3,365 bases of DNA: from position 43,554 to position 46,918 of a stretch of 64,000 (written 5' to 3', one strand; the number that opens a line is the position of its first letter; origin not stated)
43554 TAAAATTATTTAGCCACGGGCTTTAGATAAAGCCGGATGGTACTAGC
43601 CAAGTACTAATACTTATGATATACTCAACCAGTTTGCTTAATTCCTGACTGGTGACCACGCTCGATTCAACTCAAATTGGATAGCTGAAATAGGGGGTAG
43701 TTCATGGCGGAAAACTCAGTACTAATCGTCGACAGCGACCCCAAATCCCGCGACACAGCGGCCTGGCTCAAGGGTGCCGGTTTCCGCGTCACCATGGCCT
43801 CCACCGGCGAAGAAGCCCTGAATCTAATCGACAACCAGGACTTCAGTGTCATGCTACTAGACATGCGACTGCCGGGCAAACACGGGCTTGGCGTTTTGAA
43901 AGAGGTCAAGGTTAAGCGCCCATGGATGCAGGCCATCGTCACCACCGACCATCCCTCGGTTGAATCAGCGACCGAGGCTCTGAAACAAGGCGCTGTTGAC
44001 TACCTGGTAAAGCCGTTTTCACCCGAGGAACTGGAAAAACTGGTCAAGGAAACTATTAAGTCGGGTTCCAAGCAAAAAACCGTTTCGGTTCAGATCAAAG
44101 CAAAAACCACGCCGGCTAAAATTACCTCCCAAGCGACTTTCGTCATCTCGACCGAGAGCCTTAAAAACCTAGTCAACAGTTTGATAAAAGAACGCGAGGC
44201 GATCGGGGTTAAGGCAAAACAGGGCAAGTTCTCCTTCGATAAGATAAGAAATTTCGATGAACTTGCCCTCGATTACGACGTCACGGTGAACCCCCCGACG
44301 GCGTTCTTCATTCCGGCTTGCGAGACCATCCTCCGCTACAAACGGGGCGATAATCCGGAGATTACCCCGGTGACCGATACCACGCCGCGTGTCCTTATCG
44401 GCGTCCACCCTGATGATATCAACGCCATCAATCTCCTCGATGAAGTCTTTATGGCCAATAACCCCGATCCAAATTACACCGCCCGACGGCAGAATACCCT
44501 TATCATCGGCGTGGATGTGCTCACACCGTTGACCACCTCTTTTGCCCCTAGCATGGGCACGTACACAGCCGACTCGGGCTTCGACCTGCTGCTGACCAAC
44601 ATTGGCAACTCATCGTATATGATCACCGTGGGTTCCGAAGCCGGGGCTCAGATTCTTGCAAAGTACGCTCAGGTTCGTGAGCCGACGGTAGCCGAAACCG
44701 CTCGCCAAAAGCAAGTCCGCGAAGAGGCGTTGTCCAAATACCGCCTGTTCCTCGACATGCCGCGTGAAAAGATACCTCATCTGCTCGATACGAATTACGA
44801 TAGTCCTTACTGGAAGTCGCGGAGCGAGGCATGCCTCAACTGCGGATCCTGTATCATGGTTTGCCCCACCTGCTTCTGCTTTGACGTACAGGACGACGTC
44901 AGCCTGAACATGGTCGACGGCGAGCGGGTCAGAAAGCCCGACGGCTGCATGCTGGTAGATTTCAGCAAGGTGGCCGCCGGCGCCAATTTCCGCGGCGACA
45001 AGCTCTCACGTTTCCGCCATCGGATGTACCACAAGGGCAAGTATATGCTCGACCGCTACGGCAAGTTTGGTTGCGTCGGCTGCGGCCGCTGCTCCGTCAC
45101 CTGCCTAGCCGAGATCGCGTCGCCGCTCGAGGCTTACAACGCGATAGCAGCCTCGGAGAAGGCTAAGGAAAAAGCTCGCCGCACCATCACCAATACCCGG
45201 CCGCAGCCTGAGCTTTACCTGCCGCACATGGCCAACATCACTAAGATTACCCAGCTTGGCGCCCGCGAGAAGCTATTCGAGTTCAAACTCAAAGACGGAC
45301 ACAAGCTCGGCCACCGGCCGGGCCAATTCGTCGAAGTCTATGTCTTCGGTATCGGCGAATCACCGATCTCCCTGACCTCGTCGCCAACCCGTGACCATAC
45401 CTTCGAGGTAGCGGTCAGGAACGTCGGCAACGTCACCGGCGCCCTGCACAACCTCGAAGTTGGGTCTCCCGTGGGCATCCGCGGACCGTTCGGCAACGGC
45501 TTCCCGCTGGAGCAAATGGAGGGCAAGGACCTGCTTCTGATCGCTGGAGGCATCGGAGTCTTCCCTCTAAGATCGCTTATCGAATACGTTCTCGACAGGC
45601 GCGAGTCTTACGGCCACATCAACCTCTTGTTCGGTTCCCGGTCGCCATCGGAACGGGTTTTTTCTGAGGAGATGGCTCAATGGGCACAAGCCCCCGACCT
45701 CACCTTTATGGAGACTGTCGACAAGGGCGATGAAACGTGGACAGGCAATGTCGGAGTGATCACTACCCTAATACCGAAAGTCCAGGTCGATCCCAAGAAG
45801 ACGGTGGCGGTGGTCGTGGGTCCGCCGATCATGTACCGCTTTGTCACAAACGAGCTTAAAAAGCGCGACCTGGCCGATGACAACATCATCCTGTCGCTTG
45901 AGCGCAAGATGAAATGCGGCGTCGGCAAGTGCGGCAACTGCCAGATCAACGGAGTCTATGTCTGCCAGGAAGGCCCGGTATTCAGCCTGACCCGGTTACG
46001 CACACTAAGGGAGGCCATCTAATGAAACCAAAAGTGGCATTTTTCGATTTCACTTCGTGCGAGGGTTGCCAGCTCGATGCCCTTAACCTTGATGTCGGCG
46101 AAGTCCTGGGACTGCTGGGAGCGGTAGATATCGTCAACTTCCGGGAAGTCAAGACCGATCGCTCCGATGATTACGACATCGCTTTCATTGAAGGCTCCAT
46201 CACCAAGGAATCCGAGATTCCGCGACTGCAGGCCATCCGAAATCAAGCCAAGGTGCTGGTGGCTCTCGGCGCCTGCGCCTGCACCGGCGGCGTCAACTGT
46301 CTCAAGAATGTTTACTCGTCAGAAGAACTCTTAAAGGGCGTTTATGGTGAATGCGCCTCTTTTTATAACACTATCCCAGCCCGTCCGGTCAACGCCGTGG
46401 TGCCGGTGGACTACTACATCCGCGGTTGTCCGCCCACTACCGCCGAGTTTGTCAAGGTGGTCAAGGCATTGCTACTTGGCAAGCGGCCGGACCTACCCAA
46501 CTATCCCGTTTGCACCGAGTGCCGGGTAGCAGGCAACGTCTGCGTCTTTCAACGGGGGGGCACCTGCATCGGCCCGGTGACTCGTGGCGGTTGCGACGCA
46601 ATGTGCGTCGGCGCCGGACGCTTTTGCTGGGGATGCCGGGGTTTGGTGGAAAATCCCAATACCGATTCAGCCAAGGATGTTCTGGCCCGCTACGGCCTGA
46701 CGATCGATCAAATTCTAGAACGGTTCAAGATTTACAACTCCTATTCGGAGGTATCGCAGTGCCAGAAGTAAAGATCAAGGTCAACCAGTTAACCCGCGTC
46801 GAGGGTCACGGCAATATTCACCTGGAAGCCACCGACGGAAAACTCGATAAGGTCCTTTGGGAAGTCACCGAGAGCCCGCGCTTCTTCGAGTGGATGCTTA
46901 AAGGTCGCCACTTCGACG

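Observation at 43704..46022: Phospho-receiver domain fused to the fused beta+gamma diaphorase subunit of a group-3b-like [NiFe] hydrogenase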

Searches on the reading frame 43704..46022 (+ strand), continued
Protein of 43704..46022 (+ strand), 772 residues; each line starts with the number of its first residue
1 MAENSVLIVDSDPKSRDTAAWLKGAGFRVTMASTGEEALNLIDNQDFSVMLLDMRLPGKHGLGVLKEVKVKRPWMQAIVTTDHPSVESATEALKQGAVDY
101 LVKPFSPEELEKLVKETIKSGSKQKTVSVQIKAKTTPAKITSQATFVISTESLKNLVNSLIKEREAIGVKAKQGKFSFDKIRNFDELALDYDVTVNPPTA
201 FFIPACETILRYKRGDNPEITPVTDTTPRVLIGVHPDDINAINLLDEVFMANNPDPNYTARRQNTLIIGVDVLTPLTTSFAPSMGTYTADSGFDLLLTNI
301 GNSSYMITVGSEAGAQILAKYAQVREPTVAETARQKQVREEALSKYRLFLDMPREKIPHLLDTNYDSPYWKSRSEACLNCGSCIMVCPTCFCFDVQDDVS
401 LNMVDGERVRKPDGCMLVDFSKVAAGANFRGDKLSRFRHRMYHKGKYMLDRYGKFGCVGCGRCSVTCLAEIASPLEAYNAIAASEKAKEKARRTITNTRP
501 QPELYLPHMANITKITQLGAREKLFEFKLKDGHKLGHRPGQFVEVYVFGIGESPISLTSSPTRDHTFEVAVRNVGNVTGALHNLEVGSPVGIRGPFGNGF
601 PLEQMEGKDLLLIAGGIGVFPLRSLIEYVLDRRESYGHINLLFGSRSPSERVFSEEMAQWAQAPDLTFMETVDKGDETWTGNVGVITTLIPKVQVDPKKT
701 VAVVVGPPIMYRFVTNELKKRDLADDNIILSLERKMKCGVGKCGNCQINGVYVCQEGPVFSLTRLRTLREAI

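Call 73: search_protein_families(library=pfam, proteins=[L039:13925-14413:+, L039:14428-14829:+, L039:16214-17083:+, L071:5104-5667:+, L071:5710-6111:+, L071:7589-8194:+, L085:12514-13719:-, L086:12538-13611:-], max_evalue=0.01)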
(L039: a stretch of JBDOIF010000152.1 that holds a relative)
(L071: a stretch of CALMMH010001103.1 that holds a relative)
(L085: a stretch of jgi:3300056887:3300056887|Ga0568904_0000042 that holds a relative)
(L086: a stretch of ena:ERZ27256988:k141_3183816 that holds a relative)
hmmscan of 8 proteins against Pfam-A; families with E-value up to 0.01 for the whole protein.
L039:13925-14413:+ (162 aa): 1 family
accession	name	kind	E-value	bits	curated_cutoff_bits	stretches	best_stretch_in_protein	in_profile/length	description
PF01750.23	HycI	-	1.1e-24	87.2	23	1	31-158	1-130/130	Hydrogenase maturation protease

L039:14428-14829:+ (133 aa): 1 family
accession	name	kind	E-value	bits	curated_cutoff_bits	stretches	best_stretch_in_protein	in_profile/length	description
PF00072.30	Response_reg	-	2.9e-19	69.7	30.2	1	4-126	1-111/111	Response regulator receiver domain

L039:16214-17083:+ (289 aa): 9 families
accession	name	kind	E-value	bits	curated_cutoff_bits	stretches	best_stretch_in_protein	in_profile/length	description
PF04432.18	FrhB_FdhB_C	-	8e-07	29.5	23.3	1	81-121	3-44/150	Coenzyme F420 hydrogenase/dehydrogenase, beta subunit C terminus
PF13237.11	Fer4_10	-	1.7e-06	28.3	25.5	1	232-255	7-22/53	4Fe-4S dicluster domain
PF13187.11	Fer4_9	-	4.7e-06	27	27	0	221-247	34-50/52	4Fe-4S dicluster domain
PF12797.12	Fer4_2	-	6.8e-06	26.1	24.5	1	179-193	7-21/22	4Fe-4S binding domain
PF00037.32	Fer4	-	8e-06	25.9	21.1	1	179-193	5-19/24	4Fe-4S binding domain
PF13183.11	Fer4_8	-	1e-05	26.4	27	2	179-248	2-68/68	4Fe-4S dicluster domain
PF13534.11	Fer4_17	-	1.7e-05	25.7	22.2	1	181-248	1-60/61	4Fe-4S dicluster domain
PF12838.12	Fer4_7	-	0.0017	19.2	27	0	181-247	1-51/52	4Fe-4S dicluster domain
PF12837.12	Fer4_6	-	0.0029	17.9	25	1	232-248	7-23/24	4Fe-4S binding domain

L071:5104-5667:+ (187 aa): 1 family
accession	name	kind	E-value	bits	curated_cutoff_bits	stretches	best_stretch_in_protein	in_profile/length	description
PF01750.23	HycI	-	3.5e-24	85.6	23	1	56-184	1-130/130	Hydrogenase maturation protease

L071:5710-6111:+ (133 aa): 3 families
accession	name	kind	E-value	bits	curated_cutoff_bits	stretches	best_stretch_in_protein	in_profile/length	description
PF00072.30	Response_reg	-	1e-20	74.4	30.2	1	6-125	1-111/111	Response regulator receiver domain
PF06490.17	FleQ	-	0.00086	20.1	22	1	5-90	1-81/108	Flagellar regulatory protein FleQ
PF23198.2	PDE8A_N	-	0.0035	17.7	29.6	1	6-81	13-88/147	PDE8A-like, N-terminal domain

L071:7589-8194:+ (201 aa): 0 families

L085:12514-13719:- (401 aa): 3 families
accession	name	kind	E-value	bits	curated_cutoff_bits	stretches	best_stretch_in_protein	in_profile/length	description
PF02518.31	HATPase_c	-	7e-29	101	26.4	1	286-392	2-109/111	Histidine kinase-, DNA gyrase B-, and HSP90-like ATPase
PF00512.31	HisKA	-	6.7e-13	48.9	26.9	1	174-240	3-64/66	His Kinase A (phospho-acceptor) domain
PF16214.10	AC_N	-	0.0059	16.2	30.9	1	48-184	271-401/415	Adenylyl cyclase N-terminal extracellular and transmembrane region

L086:12538-13611:- (357 aa): 0 families

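Call 84: list_cluster_members(proteins=[P0001, P0008, P0390])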
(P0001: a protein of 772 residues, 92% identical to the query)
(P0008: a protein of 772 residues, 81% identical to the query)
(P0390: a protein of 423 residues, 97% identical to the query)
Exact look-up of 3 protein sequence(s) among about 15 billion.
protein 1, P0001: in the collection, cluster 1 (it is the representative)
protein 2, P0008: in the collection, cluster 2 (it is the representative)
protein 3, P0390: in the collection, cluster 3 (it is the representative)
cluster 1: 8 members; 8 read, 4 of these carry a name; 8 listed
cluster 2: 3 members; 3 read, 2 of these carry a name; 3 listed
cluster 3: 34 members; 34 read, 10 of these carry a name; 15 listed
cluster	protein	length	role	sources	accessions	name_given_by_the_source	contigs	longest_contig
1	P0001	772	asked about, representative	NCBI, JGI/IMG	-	NAD(P)H-flavin reductase/DNA-binding response OmpR family regulator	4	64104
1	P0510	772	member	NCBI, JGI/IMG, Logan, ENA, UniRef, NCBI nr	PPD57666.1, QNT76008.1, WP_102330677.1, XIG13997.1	4Fe-4S dicluster domain-containing protein [Dehalogenimonas etheniformans] | Response regulator n=1 Tax=Dehalogenimonas etheniformans TaxID=1536648 ...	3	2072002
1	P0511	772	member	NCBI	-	-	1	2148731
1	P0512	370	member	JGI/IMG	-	NAD(P)H-flavin reductase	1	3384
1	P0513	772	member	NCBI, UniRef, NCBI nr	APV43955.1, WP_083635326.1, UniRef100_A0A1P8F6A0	NAD(P)H-flavin reductase [Dehalogenimonas formicexedens] | NAD(P)H-flavin reductase n=1 Tax=Dehalogenimonas formicexedens TaxID=1839801 ... | 4Fe-4S dicluster domain-containing protein [Dehalogenimonas formicexedens]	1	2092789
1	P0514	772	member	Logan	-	-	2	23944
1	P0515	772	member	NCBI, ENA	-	-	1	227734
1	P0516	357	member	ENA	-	-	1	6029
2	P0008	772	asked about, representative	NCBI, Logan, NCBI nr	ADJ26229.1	response regulator receiver protein [Dehalogenimonas lykanthroporepellens BL-DC-9]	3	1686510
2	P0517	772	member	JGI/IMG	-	NAD(P)H-flavin reductase/FixJ family two-component response regulator/formate ...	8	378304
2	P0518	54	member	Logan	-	-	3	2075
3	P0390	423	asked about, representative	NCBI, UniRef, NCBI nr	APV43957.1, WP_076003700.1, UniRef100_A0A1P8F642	Coenzyme F420-reducing hydrogenase, alpha subunit [Dehalogenimonas formicexedens] | Coenzyme F420-reducing hydrogenase, alpha subunit n=1 Tax=Dehalogenimonas formicexedens ... | Ni/Fe hydrogenase subunit alpha [Dehalogenimonas formicexedens]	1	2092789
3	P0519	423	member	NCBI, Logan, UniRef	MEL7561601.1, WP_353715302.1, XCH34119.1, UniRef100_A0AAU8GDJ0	Ni/Fe hydrogenase subunit alpha [Dehalogenimonas sp. 4OHTPN] | Ni/Fe hydrogenase subunit alpha n=1 Tax=Dehalogenimonas sp. 4OHTPN TaxID=3166643 ...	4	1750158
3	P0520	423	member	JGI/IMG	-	sulfhydrogenase subunit alpha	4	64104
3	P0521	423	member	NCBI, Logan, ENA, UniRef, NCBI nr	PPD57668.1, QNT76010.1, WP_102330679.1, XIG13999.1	Ni/Fe hydrogenase subunit alpha [Dehalogenimonas etheniformans] | Ni/Fe hydrogenase subunit alpha n=1 Tax=Dehalogenimonas etheniformans TaxID=1536648 ...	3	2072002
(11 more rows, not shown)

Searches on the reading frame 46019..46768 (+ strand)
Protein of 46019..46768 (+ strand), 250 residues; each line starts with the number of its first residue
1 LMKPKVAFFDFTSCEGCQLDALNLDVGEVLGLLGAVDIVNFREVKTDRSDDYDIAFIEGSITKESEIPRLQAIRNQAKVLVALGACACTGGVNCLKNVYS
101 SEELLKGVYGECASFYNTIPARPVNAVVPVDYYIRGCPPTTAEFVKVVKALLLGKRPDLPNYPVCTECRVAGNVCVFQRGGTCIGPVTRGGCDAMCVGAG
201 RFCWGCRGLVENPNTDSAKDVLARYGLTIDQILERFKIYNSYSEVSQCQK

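Call 3: search_protein_families(library=pfam, proteins=[window:46019-46768:+], max_evalue=0.01)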
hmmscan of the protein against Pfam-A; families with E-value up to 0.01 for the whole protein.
window:46019-46768:+ (250 aa): 1 family
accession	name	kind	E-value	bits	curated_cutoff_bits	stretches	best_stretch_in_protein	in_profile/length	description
PF01058.29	Oxidored_q6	-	4e-23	82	27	1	14-151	1-128/128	NADH ubiquinone oxidoreductase, 20 Kd subunit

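Call 4: search_protein_families(library=ncbifam, proteins=[window:46019-46768:+], max_evalue=0.01)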
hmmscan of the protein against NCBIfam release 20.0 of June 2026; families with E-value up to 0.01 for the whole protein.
window:46019-46768:+ (250 aa): 14 families
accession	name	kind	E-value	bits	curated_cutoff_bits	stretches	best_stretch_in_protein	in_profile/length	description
NF040836.1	sulfhyd_HydD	equivalog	1.2e-59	201.6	500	1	4-243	6-248/261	NADPH-dependent hydrogenase/sulfhydrogenase 1 subunit delta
NF040831.1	sulfhyd_ShyD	equivalog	9e-44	149.9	460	1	5-239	2-237/240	NAD(P)-dependent hydrogenase/sulfhydrogenase 2 subunit delta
NF045875.1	F420_non_VhuG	exception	3.8e-32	111.7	450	2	3-169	4-181/286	F420-non-reducing hydrogenase subunit VhuG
TIGR03294.1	FrhG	equivalog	2e-13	50.6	245.5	1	4-160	2-149/228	coenzyme F420 hydrogenase subunit gamma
TIGR01957.1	nuoB_fam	subfamily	2e-07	31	142.7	1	49-147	55-134/145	NADH-quinone oxidoreductase subunit B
NF005012.1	PRK06411.1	subfamily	2e-07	30.7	116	1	75-150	99-153/166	NADH-quinone oxidoreductase subunit NuoB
NF011390.0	PRK14815.1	equivalog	2.6e-06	26.9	281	1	50-144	72-146/183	NADH dehydrogenase subunit B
NF011391.0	PRK14816.1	equivalog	3.3e-05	23.6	283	1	43-144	84-166/196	NADH-quinone oxidoreductase subunit B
NF011395.0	PRK14820.1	equivalog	4.6e-05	23.2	263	0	123-148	125-150/180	NADH-quinone oxidoreductase subunit B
NF011392.0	PRK14817.1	equivalog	5.4e-05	22.9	271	1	66-145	68-150/182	NADH-quinone oxidoreductase subunit B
NF011394.0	PRK14819.1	equivalog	0.00014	21.5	312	0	52-146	72-147/264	NADH-quinone oxidoreductase subunit B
NF011389.0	PRK14814.1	equivalog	0.0011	18.8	285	0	75-143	72-145/186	NADH dehydrogenase subunit B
NF009808.0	PRK13292.1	equivalog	0.0019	16.1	1156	0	122-149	116-143/791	NADH-quinone oxidoreductase subunit B/C/D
NF011393.0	PRK14818.1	equivalog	0.0065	16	255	0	121-142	121-142/173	NADH dehydrogenase subunit B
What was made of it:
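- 46022..46771 (+): Delta, the small [NiFe]-hydrogenase subunit (249 aa). NCBIfam HydD 1.2e-59 (calls 3, 4).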
